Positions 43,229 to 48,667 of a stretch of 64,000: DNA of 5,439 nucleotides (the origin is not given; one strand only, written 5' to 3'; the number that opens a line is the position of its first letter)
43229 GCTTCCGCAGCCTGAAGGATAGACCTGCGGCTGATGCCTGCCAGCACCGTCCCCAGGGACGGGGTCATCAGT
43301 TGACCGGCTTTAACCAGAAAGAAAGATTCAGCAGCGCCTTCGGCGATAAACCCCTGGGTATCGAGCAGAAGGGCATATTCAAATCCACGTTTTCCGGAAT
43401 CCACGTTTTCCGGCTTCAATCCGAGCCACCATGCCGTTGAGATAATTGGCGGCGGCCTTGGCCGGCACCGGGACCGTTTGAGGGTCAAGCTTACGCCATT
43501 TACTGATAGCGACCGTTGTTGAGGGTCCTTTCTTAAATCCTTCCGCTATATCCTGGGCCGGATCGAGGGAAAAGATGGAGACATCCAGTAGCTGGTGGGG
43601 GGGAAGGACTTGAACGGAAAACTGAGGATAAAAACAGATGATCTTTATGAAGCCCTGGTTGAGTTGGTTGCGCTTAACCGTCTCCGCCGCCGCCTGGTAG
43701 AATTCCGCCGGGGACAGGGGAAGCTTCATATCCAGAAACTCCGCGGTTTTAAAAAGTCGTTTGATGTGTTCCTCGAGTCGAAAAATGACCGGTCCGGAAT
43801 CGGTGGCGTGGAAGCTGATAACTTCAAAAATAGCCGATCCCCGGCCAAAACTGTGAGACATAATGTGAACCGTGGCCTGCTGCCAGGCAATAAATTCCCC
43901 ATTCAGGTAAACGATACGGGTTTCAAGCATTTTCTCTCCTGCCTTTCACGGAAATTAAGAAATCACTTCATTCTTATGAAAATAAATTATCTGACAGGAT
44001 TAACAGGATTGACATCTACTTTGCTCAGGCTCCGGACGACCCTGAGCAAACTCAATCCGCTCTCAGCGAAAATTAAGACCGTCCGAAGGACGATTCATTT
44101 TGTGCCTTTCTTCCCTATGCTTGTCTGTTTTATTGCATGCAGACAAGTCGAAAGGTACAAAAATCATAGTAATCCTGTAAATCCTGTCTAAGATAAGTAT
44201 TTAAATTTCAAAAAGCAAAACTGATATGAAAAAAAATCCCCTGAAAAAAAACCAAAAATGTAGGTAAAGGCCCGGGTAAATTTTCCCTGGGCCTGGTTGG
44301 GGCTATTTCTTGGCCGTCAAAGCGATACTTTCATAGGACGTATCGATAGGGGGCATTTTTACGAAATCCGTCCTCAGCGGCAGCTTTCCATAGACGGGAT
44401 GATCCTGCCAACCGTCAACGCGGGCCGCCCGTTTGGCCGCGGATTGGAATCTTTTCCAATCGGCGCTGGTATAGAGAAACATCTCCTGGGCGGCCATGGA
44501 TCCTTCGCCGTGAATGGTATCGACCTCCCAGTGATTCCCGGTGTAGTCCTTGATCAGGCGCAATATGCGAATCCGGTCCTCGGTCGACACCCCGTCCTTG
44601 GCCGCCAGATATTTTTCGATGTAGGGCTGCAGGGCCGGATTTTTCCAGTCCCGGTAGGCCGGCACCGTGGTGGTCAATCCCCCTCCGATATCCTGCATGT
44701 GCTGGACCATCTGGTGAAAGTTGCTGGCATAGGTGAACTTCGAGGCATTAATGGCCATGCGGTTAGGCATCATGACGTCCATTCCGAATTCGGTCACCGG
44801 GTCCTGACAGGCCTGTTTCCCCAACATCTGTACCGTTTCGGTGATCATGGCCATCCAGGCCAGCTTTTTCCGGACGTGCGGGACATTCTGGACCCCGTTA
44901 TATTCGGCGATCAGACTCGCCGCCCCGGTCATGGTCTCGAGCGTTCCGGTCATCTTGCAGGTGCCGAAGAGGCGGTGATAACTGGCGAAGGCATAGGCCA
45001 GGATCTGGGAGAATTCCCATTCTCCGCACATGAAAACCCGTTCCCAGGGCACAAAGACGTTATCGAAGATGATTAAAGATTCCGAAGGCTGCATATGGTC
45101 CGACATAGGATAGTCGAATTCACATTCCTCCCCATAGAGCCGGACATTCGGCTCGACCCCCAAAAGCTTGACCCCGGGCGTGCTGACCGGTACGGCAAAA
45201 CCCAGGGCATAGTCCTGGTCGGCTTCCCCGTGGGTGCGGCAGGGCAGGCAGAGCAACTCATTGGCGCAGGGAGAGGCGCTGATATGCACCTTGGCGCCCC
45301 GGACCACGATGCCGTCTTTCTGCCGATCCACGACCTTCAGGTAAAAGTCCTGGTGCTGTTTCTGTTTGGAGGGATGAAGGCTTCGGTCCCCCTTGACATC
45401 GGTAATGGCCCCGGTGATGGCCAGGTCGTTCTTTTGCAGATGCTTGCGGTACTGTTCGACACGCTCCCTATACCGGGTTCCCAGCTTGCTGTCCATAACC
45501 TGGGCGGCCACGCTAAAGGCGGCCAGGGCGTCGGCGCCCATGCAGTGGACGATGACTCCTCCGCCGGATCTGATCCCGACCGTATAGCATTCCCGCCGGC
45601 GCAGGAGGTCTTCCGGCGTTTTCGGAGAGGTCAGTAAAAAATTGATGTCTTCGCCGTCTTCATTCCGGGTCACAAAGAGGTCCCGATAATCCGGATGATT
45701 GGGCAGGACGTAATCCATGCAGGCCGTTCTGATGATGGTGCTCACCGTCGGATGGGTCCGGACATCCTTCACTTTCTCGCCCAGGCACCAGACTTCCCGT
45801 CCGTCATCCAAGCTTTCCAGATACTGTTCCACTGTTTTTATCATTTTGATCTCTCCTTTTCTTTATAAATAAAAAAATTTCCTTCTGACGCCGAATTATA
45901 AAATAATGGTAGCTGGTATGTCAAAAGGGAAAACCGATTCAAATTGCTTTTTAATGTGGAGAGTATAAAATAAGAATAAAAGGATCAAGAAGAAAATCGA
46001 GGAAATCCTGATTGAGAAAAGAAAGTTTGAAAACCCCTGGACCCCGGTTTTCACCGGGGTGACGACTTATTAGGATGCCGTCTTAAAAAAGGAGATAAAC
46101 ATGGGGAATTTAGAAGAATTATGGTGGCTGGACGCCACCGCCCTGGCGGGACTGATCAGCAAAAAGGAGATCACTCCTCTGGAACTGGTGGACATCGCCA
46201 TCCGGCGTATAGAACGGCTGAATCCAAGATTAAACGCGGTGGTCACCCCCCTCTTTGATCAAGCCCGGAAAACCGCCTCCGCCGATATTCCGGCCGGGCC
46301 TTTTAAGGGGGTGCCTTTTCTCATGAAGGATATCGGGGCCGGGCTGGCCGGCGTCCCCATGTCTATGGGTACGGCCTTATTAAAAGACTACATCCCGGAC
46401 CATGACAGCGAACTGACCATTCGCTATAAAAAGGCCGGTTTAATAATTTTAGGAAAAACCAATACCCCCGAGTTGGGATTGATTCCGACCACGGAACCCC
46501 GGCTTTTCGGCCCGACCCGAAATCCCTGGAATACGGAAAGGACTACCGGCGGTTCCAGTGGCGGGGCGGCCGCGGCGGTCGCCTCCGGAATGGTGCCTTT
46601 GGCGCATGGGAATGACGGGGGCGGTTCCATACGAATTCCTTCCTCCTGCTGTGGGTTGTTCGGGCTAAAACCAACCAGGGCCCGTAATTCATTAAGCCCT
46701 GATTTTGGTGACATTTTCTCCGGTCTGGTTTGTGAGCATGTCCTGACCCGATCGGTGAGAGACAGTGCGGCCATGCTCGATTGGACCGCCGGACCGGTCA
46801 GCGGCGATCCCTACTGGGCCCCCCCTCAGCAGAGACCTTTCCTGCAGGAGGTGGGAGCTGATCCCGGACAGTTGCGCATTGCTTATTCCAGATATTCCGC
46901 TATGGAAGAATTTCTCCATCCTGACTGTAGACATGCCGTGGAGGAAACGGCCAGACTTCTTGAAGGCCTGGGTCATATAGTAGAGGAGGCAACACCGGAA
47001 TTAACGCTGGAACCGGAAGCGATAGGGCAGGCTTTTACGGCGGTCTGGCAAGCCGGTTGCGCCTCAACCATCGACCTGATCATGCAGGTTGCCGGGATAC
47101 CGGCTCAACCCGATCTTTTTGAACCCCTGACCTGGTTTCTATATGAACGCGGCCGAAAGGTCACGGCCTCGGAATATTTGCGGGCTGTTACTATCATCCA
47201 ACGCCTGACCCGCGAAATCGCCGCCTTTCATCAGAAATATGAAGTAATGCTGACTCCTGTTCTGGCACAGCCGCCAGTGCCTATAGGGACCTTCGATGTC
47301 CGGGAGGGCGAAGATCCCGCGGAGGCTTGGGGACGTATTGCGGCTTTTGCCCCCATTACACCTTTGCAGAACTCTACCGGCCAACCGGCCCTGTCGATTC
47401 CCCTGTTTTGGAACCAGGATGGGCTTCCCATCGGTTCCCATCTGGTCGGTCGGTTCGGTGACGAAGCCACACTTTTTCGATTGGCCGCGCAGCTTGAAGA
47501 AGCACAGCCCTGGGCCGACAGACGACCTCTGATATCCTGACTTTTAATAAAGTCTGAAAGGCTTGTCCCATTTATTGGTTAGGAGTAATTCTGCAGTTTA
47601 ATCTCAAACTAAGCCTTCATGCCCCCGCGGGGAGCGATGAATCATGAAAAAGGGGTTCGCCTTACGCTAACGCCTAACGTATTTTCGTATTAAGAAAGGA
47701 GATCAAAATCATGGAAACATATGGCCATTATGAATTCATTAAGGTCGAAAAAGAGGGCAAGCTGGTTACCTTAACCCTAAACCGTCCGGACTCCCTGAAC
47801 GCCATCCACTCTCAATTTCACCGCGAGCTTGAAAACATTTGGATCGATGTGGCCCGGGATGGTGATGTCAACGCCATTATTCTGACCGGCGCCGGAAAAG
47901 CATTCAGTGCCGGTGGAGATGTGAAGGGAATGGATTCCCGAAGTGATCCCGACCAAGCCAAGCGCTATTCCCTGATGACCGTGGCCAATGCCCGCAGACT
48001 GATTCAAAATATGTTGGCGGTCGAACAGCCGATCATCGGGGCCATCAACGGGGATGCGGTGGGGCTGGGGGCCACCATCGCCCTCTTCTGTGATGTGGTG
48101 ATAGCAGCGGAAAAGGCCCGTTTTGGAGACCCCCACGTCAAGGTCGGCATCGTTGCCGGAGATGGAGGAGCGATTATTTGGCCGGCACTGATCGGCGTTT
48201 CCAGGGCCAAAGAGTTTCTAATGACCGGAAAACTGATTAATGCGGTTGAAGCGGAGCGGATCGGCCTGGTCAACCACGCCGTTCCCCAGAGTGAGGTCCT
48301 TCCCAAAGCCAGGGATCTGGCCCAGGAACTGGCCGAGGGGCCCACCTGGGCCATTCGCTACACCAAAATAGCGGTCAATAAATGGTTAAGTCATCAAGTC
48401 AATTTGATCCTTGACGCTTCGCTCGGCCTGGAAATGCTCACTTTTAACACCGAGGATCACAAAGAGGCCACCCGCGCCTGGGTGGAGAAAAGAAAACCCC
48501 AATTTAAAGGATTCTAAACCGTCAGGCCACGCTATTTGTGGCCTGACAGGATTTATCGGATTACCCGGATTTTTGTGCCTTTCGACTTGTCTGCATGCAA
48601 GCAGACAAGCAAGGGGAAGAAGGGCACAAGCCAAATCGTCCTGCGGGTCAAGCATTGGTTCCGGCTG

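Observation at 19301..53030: Family A: a 160-290-bp TIR-bounded multi-hairpin element in five copies (MITE-like or a structured RNA family)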

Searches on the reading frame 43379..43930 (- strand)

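Call 11: search_protein_families(library=pfam, proteins=[window:43379-43930:-])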
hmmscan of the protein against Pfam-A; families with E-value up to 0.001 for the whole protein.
window:43379-43930:- (183 aa): 1 family
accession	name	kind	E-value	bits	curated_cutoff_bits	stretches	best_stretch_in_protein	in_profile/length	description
PF01063.24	Aminotran_4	-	6.3e-14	52.8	28.5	1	34-182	2-139/223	Amino-transferase class IV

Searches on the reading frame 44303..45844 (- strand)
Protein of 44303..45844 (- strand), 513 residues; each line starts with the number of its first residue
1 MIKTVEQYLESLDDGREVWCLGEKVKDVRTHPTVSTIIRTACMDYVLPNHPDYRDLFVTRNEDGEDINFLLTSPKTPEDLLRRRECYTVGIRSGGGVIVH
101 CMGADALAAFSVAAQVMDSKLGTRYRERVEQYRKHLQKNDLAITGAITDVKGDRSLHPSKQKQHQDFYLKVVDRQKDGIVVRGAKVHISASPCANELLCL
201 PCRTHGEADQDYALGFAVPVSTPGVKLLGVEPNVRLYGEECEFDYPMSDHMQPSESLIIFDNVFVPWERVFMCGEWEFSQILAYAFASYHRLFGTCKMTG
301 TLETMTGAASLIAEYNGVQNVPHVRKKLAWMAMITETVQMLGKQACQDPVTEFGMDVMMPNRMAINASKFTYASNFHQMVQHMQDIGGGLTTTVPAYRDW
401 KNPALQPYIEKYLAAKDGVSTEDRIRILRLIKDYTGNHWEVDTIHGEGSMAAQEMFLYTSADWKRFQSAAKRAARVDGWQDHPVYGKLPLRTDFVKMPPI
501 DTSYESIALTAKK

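Call 11: search_protein_families(library=pfam, proteins=[window:44303-45844:-])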
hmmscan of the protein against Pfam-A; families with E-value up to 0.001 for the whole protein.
window:44303-45844:- (513 aa): 2 families
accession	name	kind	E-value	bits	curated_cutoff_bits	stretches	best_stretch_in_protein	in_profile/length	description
PF11794.13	HpaB_N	-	1.6e-81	274.3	35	1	4-272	1-270/270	4-hydroxyphenylacetate 3-hydroxylase N terminal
PF03241.18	HpaB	-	2.6e-49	167.5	25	1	282-474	4-201/202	4-hydroxyphenylacetate 3-hydroxylase C terminal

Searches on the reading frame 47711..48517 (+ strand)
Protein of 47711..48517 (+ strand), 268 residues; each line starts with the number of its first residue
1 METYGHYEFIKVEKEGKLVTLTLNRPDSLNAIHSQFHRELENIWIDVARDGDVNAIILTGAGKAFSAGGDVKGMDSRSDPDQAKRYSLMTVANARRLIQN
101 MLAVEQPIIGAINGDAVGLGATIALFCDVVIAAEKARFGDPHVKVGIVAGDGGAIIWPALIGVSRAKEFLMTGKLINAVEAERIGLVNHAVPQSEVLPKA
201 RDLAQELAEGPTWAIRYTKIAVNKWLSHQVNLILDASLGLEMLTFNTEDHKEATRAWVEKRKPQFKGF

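Call 11: search_protein_families(library=pfam, proteins=[window:47711-48517:+])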
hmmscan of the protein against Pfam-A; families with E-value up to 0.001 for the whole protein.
window:47711-48517:+ (268 aa): 2 families
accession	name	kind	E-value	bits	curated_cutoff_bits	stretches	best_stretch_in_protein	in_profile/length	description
PF00378.25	ECH_1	-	4.4e-58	197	27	1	14-267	2-250/251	Enoyl-CoA hydratase/isomerase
PF16113.10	ECH_2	-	7.9e-28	98.4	27.2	1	20-214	3-191/335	Enoyl-CoA hydratase/isomerase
